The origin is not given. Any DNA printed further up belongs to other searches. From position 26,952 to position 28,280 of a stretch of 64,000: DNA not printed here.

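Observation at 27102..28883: Two-gene cytoplasmic nuclease module (EEP-family nuclease plus PD-(D/E)xK-like protein with Zn-ribbon): candidate undescribed defence or toxin system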

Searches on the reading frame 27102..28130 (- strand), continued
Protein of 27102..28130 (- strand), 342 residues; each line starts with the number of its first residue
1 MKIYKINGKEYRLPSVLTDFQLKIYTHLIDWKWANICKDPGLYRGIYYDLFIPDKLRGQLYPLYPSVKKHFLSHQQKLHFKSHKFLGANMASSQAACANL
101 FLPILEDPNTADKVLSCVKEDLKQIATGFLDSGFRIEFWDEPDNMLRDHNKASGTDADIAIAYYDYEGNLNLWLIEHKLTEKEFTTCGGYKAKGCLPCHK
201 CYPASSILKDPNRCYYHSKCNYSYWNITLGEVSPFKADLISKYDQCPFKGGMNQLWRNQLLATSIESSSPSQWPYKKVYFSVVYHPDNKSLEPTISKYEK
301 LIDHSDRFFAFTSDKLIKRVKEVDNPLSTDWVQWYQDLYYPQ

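Call 59: predict_structure(alignment_id=A1)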
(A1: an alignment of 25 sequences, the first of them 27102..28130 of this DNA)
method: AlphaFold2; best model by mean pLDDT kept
length: 342 residues; sequences in the alignment: 25
mean_pLDDT: 90.8   pTM: 0.90
mean pLDDT of the five models: 90.8, 89.3, 88.6, 88.1, 85.2
residues with pLDDT >= 90: 235; 70-90: 94; 50-70: 13; < 50: 0
segments of 3 or more residues with pLDDT < 50: none
pLDDT, mean of each block of 10 residues (from residue 1): 97 95 98 97 97 93 93 90 88 95 93 96 97 92 83 73 98 96 78 77 86 87 91 89 87 91 88 91 96 95 94 96 77 95 82
secondary structure, 60 per line:
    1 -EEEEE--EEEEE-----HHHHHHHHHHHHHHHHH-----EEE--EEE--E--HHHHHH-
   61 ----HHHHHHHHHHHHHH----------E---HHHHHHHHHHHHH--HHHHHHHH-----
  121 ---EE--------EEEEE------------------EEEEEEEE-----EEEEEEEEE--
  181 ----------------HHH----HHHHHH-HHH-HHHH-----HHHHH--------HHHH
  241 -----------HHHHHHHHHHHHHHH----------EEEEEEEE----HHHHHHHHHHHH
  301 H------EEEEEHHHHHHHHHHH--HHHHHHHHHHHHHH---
elements in order: E2-6 E9-13 H19-35 E41-43 E46-48 H54-59 H65-78 H93-105 H108-115 E134-138 E157-164 E170-178 H204-209 H215-218 H224-228 H237-240 H252-266 E277-284 H289-301 E308-312 H313-323 H326-339

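Call 63: fold_search(model_id=the predicted structure, library=pdb)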
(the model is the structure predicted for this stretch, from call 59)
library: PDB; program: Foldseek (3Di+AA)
matches with E <= 10: 437; with E <= 0.001: 0
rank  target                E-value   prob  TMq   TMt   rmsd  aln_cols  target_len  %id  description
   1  4tmf_A                3.9e-01  0.11  0.12  0.15   6.2        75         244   19  Crystal structure of human CD38 in complex with hydrolysed compound JMS713 (released 2015-05-13)
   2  4f45_A                4.2e-01  0.12  0.12  0.15   6.4        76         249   18  Crystal structure of human CD38 E226Q mutant in complex with NAADP (released 2013-04-03)
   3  1mhp_A                5.0e-01  0.03  0.08  0.13  14.8       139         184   13  Crystal structure of a chimeric alpha1 integrin I-domain in complex with the Fab fragment of a humanized neutralizing  (released 2003-04-15)
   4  8bre_A                5.6e-01  0.06  0.14  0.14  12.6       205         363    8  1,6-anhydro-n-actetylmuramic acid kinase (AnmK) (released 2023-09-20)
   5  9qcc_Y                5.9e-01  0.04  0.09  0.08  11.2        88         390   12  Activated XauSPARDA filament assembly with bound dsDNA substrate (released 2025-12-17)
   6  8q3y_A                6.3e-01  0.18  0.22  0.18   9.5       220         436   10  Crystal structure of apo Can2 from Thermoanaerobacter brockii (released 2023-11-22)
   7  3u4i_A                6.3e-01  0.09  0.12  0.15   6.4        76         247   20  CD38 structure-based inhibitor design using the N1-cyclic inosine 5'-diphosphate ribose template (released 2012-10-10)
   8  9ibq_A                6.3e-01  0.07  0.19  0.22  16.9       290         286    9  Structure of BstEII with DNA substrate (released 2026-03-04)
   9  9s6b_C                6.7e-01  0.07  0.10  0.07  11.2       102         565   14  Aeropyrum pernix acylaminoacyl peptidase co-crystallized with meropenem. (released 2025-10-22)
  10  2hu8_A                6.7e-01  0.06  0.10  0.06  12.0       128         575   10  Binding of inhibitors by Acylaminoacyl peptidase (released 2007-05-15)
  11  1pfq_B                7.5e-01  0.06  0.12  0.07  11.0       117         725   13  crystal structure of human apo dipeptidyl peptidase IV / CD26 (released 2003-07-01)
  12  1ve6_A                7.5e-01  0.06  0.11  0.07  11.7       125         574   10  Crystal structure of an acylpeptide hydrolase/esterase from Aeropyrum pernix K1 (released 2004-11-02)
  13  2onc_C                7.5e-01  0.06  0.12  0.07  11.3       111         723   15  Crystal structure of human DPP-4 (released 2008-03-04)
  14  3g0g_D                7.9e-01  0.06  0.12  0.07  11.2       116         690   13  Crystal structure of dipeptidyl peptidase IV in complex with a pyrimidinone inhibitor 3 (released 2010-02-16)
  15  5tv3_B                9.5e-01  0.05  0.06  0.09   3.6        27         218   15  Crystal structure of the complex of Helicobacter pylori alpha-carbonic anhydrase with (E)-5-(((4-(tert-butyl)phenyl)su (released 2017-09-20)
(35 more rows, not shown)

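Call 103: search_protein_families(library=pfam, alignment_id=A7, max_evalue=0.001)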
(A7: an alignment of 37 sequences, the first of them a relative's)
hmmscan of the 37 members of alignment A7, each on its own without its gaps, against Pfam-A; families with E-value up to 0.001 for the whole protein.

A. member 1, L027:7494-7994:+ (167 aa): 1 family
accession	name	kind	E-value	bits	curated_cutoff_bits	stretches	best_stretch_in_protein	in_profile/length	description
PF22522.2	DUF6998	-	7e-11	42.6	27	1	30-138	8-107/136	Family of unknown function (DUF6998)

B. families by the number of members that match (of 37 scanned): 46 families (the first 25 are shown)
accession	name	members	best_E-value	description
PF01939.22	NucS_C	2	1.5e-08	Endonuclease NucS C-terminal domain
PF06250.17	YhcG_C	2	7.8e-07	YhcG PDDEXK nuclease domain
PF16075.10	DUF4815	1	1.7e-99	Domain of unknown function (DUF4815)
PF03747.19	ADP_ribosyl_GH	1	1.8e-85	ADP-ribosylglycohydrolase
PF02493.26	MORN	1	1.4e-45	MORN repeat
PF04002.20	RadC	1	9.3e-40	RadC-like JAB domain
PF03235.19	GmrSD_N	1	4.4e-35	GmrSD restriction endonuclease, N-terminal domain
PF05717.18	TnpB_IS66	1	1.5e-30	IS66 Orf2 like protein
PF10672.15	Methyltrans_SAM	1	4.1e-29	S-adenosylmethionine-dependent methyltransferase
PF21247.3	Fic-like_C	1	3.3e-24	Filamentation induced by cAMP protein Fic-like, C-terminal domain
PF13749.12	HATPase_c_4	1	4.3e-24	Putative ATP-dependent DNA helicase recG C-terminal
PF04250.19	DUF429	1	3.8e-19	Protein of unknown function (DUF429)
PF13020.12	NOV_C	1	1.6e-16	Protein NO VEIN, C-terminal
PF07728.20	AAA_5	1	5.6e-16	AAA domain (dynein-related subfamily)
PF03167.25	UDG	1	1.3e-12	Uracil DNA glycosylase superfamily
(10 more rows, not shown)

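Call 106: search_protein_families(library=padloc, proteins=[L044:8001-9017:+], max_evalue=0.01)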
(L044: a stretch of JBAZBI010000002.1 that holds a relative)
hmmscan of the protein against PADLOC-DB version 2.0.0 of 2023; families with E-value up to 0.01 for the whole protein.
L044:8001-9017:+ (339 aa): 0 families

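Call 108: search_dna_similar(query=window:27102-28130:-, collection=plasmids, mode=protein, max_rows=15)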
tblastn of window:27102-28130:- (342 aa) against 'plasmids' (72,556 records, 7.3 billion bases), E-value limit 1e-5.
No match.

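Call 111: search_dna_similar(query=window:27102-28130:-, collection=phages, mode=protein, max_rows=15)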
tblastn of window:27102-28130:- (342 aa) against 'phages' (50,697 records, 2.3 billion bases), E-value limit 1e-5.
No match.

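Call 113: find_related_loci(query=A1, collection=viral_contigs, flank=5000)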
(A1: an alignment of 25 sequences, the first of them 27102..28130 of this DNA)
Query A1 (342 aa) in viral_contigs; peptide patterns used: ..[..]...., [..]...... (x = any residue, [..] = any of these).
67 stretches matched a pattern; 2 encode a relative of the query (tblastn E <= 1e-3); 2 distinct loci.
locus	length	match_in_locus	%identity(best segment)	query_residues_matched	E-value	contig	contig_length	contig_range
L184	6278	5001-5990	38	16-340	2e-64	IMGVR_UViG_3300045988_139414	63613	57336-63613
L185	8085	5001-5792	42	77-340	3e-61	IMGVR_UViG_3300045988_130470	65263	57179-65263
